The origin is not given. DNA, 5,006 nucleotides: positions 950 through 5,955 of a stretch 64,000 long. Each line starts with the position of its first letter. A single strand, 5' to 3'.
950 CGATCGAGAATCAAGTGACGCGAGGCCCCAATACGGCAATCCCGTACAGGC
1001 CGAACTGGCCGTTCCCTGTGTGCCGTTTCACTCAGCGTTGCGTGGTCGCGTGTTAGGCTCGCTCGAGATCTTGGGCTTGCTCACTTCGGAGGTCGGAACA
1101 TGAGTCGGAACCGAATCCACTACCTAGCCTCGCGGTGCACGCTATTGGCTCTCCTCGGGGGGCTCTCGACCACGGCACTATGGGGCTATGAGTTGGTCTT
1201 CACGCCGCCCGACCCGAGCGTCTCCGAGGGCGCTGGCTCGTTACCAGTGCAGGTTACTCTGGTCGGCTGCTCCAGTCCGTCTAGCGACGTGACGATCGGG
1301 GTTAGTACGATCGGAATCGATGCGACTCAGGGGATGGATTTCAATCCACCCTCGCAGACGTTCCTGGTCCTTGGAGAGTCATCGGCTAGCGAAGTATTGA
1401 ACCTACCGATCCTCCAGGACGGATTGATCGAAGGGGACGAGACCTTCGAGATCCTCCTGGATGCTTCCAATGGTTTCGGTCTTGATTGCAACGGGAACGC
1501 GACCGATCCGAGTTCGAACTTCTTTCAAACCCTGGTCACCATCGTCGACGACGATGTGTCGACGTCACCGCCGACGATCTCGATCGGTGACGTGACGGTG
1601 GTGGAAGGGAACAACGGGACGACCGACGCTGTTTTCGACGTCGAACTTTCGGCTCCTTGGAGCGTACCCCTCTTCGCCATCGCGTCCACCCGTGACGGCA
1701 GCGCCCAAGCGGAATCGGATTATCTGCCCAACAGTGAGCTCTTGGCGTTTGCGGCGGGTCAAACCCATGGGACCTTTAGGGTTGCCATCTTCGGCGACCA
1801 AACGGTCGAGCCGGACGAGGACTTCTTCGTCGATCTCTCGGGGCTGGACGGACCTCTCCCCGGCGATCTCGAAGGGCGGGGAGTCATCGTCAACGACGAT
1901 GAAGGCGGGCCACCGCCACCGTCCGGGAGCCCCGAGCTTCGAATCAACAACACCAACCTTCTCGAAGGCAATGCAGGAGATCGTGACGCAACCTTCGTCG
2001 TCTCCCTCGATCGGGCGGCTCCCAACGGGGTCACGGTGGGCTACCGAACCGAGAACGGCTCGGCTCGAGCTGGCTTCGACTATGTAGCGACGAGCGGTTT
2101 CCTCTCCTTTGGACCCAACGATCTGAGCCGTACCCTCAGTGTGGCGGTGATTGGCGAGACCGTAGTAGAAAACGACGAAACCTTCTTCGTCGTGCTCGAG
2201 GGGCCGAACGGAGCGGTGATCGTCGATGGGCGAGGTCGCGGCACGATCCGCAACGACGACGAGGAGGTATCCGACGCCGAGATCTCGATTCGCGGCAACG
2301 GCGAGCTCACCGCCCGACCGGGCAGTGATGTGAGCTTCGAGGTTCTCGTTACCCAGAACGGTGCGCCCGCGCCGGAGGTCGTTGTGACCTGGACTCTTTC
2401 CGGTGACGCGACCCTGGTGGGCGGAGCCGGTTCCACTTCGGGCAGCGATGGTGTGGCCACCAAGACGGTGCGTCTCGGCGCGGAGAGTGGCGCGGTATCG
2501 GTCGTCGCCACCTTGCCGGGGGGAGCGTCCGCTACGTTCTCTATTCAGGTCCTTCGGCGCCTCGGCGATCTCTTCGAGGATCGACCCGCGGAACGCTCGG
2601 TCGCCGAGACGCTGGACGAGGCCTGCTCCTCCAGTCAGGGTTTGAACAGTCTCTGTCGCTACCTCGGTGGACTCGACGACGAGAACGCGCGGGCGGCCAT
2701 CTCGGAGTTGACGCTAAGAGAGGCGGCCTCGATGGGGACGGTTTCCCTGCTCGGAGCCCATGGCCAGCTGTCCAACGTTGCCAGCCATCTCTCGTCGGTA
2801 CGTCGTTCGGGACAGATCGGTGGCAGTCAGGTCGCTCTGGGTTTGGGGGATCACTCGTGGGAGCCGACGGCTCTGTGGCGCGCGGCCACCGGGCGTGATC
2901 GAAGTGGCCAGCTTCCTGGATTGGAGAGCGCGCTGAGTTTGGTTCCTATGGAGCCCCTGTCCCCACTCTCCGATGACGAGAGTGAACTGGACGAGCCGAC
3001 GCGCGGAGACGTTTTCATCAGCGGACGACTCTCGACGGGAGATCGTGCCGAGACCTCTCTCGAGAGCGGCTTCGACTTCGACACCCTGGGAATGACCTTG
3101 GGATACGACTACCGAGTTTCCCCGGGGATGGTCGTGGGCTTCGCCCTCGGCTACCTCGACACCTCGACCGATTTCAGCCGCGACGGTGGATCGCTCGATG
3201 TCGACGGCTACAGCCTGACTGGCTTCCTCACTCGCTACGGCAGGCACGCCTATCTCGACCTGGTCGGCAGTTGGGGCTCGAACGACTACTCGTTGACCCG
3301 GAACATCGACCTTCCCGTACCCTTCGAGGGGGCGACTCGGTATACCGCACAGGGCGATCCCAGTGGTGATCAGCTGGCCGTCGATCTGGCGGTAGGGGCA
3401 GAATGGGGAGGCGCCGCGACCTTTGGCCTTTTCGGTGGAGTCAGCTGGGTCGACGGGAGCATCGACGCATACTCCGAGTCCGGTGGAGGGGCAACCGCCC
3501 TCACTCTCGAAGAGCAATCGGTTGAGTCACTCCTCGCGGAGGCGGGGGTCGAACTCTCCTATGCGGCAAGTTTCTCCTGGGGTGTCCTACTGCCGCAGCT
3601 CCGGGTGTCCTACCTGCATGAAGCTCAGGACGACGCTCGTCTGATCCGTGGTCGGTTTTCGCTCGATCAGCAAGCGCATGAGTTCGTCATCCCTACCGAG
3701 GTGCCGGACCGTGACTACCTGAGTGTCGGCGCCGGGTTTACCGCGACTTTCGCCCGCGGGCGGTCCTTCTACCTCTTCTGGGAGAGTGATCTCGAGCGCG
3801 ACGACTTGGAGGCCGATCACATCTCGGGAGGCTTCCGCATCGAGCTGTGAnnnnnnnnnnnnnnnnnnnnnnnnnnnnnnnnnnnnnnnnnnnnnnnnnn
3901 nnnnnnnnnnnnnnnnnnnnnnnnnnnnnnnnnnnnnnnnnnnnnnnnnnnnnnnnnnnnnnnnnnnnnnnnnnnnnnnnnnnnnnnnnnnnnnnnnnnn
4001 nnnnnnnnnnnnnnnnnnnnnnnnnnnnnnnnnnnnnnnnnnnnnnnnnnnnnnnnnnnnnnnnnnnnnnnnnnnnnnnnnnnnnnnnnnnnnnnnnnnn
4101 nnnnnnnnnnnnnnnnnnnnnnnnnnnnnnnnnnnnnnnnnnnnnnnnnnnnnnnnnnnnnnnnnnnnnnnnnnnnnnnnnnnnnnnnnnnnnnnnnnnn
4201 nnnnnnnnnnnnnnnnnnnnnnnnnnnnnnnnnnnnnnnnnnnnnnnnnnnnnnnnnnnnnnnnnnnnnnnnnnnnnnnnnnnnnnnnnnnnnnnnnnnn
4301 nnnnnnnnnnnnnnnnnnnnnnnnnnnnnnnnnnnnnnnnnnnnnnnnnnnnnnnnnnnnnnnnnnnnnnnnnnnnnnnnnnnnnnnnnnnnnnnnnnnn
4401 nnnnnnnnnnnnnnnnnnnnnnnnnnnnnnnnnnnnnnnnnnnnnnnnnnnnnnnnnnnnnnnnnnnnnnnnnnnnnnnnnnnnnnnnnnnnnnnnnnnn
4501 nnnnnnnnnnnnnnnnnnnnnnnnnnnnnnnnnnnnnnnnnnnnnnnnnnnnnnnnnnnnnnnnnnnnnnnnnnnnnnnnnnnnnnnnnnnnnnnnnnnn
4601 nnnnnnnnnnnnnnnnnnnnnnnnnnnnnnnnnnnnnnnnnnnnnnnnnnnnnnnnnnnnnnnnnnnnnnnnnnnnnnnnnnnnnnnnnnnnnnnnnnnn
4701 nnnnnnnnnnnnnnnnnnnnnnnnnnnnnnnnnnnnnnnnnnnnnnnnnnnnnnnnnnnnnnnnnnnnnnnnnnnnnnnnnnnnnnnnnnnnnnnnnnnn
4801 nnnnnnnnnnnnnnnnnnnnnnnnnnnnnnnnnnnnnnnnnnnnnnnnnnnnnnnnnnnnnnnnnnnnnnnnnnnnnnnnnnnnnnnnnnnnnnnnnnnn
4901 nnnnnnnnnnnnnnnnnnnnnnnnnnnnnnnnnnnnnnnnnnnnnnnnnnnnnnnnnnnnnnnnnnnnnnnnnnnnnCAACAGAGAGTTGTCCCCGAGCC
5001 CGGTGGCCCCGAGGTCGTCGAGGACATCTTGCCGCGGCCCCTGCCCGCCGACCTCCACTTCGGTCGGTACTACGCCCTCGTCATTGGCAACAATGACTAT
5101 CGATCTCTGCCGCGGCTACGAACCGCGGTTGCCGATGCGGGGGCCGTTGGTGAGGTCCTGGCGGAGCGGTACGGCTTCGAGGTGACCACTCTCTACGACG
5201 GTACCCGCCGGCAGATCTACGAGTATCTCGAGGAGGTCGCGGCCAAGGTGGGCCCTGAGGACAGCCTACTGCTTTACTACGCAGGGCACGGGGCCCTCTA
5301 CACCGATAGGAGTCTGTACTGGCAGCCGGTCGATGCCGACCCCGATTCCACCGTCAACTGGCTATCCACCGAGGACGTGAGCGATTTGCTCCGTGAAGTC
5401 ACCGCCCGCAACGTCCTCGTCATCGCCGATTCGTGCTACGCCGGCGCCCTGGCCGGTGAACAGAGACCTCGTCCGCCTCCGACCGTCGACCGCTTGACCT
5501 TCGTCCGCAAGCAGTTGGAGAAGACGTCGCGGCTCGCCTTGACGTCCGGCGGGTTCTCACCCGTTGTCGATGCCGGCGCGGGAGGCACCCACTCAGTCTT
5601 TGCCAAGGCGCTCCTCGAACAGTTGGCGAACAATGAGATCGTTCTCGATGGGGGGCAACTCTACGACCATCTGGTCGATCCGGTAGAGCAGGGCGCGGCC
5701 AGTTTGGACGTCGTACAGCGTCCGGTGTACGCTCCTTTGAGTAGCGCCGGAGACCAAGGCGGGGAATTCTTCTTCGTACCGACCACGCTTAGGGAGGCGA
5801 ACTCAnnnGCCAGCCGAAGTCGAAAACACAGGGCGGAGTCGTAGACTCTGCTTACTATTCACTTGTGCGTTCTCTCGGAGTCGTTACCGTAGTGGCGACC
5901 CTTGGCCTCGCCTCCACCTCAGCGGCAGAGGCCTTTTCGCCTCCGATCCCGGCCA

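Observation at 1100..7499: Translationally coupled envelope module: Calx-beta autotransporter, kinase-TM-caspase fusion and secreted Sel1 pseudo-caspase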

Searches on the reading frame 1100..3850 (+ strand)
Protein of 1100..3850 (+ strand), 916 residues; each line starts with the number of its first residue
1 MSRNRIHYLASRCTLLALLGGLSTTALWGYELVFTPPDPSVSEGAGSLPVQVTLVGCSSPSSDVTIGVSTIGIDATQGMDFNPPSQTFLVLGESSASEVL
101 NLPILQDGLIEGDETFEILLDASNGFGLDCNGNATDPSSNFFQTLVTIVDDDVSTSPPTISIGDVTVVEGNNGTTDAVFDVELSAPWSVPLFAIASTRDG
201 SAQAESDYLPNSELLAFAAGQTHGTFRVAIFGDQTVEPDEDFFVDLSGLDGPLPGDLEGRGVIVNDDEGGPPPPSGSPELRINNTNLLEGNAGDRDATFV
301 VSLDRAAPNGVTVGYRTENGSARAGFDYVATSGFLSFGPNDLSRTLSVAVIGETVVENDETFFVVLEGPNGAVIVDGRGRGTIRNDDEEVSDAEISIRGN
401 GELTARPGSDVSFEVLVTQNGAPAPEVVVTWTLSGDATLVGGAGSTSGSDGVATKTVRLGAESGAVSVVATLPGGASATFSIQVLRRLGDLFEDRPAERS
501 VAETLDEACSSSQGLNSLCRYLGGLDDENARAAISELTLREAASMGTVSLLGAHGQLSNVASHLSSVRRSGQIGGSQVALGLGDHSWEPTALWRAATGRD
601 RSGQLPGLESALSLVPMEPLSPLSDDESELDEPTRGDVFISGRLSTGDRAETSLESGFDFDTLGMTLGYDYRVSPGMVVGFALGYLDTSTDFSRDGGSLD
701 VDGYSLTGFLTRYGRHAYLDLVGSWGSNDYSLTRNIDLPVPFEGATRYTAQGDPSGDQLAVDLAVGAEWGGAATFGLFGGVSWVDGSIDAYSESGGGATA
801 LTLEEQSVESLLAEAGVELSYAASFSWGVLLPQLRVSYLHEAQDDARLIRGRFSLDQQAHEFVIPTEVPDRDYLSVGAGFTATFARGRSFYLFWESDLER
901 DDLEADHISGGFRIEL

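Call 5: search_protein_families(library=pfam, proteins=[window:1100-3850:+], max_evalue=0.01)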
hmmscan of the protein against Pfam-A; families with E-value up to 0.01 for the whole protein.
window:1100-3850:+ (916 aa): 3 families
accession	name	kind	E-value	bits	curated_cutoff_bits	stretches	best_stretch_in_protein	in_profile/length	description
PF03797.25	Autotransporter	-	1e-48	166.7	26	1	638-892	1-252/255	Autotransporter beta-domain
PF03160.20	Calx-beta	-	4.8e-38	130.3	27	3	294-370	21-98/119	Calx-beta domain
PF02369.22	Big_1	-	5.7e-06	26.8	34.9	1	413-482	21-90/93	Bacterial Ig-like domain (group 1)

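Call 55: search_protein_families(library=ncbifam, proteins=[window:1100-3850:+], max_evalue=0.001)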
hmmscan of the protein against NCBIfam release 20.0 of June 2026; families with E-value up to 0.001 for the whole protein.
window:1100-3850:+ (916 aa): 2 families
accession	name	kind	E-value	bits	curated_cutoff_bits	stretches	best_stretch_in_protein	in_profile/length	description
TIGR00845.1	caca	equivalog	1.8e-22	78.9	679.85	2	308-367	425-484/921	sodium/calcium exchanger 1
NF041609.1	esterase_EstP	equivalog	5.5e-06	25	1000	1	662-881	394-608/642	esterase EstP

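Call 56: search_protein_families(library=padloc, proteins=[window:1100-3850:+], max_evalue=0.001)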
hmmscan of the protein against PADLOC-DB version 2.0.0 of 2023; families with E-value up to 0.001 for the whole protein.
window:1100-3850:+ (916 aa): 0 families

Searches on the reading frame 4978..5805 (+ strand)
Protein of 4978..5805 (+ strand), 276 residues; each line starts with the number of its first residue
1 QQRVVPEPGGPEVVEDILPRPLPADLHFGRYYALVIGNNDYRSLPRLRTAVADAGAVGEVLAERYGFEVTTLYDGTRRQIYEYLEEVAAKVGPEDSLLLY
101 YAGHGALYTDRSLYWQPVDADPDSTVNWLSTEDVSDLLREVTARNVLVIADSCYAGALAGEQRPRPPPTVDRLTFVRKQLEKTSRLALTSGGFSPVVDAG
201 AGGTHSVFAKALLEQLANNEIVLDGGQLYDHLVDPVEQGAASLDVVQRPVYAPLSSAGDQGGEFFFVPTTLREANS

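Call 83: predict_structure(alignment_id=A4)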
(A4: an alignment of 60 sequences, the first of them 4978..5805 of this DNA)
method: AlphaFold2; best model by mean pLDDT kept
length: 276 residues; sequences in the alignment: 60
mean_pLDDT: 91.2   pTM: 0.90
mean pLDDT of the five models: 91.2, 90.7, 89.9, 89.6, 89.6
residues with pLDDT >= 90: 216; 70-90: 40; 50-70: 14; < 50: 6
segments of 3 or more residues with pLDDT < 50: 1-5
pLDDT, mean of each block of 10 residues (from residue 1): 49 66 93 98 96 98 98 98 97 98 93 94 96 95 98 82 78 94 97 83 91 97 96 96 94 95 97 83
secondary structure, 60 per line:
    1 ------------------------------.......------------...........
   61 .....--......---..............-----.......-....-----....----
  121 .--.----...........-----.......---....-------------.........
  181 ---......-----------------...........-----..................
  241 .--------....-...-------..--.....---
elements in order: E31-37 H50-65 E68-73 H77-90 E96-102 E104-107 E113-116 H131-139 E145-151 H155-158 H172-180 E184-189 H207-217 H225-241 E250-253 H269-273

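Call 85: fold_search(model_id=the predicted structure, library=pdb)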
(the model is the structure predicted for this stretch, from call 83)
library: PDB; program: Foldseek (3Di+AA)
matches with E <= 10: 1373; with E <= 0.001: 299
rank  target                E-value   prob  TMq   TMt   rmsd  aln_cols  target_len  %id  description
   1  4i1p_C                2.5e-13  1.00  0.64  0.47   7.3       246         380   18  Human MALT1 (caspase-IG3) in complex with activity based-probe (released 2014-07-09)
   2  8v4x_D                4.1e-13  1.00  0.59  0.45   7.2       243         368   19  Structure of MALT1 in complex with an allosteric inhibitor (released 2024-05-01)
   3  8v4x_C                1.1e-12  1.00  0.59  0.46   6.8       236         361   19  Structure of MALT1 in complex with an allosteric inhibitor (released 2024-05-01)
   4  8v4x_F                2.1e-12  1.00  0.59  0.46   7.9       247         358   18  Structure of MALT1 in complex with an allosteric inhibitor (released 2024-05-01)
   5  3uo8_B                2.3e-12  1.00  0.60  0.46   7.6       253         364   18  Crystal structure of the MALT1 paracaspase (P1 form) (released 2011-12-21)
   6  8v4x_B                2.5e-12  1.00  0.59  0.46   8.5       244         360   20  Structure of MALT1 in complex with an allosteric inhibitor (released 2024-05-01)
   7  7pav_B                2.8e-12  1.00  0.58  0.45   7.8       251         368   18  MALT1 in complex with compound 1 (released 2021-11-17)
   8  7paw_B                3.4e-12  1.00  0.58  0.45   9.7       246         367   19  MALT1 in complex with compound 1 (released 2021-11-17)
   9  7a41_B                3.4e-12  1.00  0.57  0.45   6.7       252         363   20  MALT1 in complex with a NVS-MALT1 chemical probe (released 2020-12-02)
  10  6f7i_A                5.2e-12  1.00  0.60  0.47   6.1       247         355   19  human MALT1(329-728) IN COMPLEX WITH MLT-747 (released 2019-01-02)
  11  3uo8_C                5.2e-12  1.00  0.60  0.47   7.6       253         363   18  Crystal structure of the MALT1 paracaspase (P1 form) (released 2011-12-21)
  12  4i1p_A                5.5e-12  1.00  0.63  0.47   7.5       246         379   19  Human MALT1 (caspase-IG3) in complex with activity based-probe (released 2014-07-09)
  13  8a53_C                5.9e-12  1.00  0.61  0.56  11.9       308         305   16  Crystal structure of AtMCA-IIf C147A (metacaspase 9) from Arabidopsis thaliana (released 2023-05-31)
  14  3v4o_A                8.0e-12  1.00  0.57  0.66   8.2       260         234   20  Human MALT1 (caspase domain) in complex with an irreversible peptidic inhibitor (released 2012-03-14)
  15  8v4x_E                8.5e-12  1.00  0.59  0.46   7.5       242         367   18  Structure of MALT1 in complex with an allosteric inhibitor (released 2024-05-01)
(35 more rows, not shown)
